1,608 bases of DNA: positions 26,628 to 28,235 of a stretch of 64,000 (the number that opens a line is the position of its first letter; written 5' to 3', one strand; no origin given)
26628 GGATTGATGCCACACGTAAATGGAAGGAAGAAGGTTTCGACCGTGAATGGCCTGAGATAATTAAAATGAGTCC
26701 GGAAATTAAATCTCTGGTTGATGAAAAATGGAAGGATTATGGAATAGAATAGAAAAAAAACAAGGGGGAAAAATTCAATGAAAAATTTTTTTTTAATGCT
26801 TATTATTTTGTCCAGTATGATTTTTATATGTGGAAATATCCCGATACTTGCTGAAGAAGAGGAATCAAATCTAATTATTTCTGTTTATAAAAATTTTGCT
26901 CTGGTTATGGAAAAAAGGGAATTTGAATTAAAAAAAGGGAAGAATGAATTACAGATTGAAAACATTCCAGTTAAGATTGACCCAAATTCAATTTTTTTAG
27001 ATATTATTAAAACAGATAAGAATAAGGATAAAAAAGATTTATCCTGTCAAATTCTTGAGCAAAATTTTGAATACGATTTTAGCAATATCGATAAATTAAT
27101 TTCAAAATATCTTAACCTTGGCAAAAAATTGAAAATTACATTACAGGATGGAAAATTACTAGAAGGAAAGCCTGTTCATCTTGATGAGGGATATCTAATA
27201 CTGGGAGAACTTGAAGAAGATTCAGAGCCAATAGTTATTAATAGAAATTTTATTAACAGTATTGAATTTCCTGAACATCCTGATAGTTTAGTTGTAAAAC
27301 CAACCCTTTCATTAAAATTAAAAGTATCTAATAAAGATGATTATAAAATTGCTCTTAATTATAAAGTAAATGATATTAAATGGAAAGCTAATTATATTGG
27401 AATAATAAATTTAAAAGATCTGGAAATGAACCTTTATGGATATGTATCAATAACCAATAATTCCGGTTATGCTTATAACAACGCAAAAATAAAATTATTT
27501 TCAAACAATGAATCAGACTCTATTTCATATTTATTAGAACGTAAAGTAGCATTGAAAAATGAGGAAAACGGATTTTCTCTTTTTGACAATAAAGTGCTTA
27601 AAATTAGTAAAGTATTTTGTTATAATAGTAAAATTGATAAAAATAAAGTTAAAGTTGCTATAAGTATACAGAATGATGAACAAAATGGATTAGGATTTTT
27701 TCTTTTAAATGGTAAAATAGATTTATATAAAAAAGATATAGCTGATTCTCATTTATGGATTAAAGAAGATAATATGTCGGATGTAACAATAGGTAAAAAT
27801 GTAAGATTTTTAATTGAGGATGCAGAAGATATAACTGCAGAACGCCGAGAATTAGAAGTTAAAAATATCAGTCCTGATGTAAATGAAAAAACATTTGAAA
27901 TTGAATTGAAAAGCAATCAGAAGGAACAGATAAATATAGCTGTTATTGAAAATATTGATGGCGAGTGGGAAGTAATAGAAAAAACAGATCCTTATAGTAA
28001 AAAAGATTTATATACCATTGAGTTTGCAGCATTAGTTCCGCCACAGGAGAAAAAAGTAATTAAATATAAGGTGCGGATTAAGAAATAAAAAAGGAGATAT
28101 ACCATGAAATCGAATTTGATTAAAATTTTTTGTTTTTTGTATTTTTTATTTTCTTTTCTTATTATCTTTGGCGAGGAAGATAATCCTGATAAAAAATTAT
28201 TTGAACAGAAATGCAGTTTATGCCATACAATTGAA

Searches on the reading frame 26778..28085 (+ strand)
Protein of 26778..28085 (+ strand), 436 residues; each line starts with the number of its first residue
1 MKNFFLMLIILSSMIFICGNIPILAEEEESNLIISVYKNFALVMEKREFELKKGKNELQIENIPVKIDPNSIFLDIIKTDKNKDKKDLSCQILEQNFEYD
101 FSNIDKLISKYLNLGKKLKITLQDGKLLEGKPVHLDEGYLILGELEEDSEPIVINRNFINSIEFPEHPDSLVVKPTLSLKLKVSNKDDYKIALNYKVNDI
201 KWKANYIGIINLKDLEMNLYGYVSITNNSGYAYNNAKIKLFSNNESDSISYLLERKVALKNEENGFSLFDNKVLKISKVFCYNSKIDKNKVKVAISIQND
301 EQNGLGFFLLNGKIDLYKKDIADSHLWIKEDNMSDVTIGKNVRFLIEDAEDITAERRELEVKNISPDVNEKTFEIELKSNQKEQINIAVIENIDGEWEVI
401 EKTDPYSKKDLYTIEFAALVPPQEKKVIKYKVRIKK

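Call 11: search_protein_families(library=pfam, proteins=[window:26778-28085:+], max_evalue=0.001)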
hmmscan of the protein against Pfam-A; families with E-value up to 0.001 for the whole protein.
window:26778-28085:+ (436 aa): 1 family
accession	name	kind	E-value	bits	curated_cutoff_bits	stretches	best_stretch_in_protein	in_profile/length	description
PF13600.11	DUF4140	-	1.7e-08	35.2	27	1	35-75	2-42/98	N-terminal domain of unknown function (DUF4140)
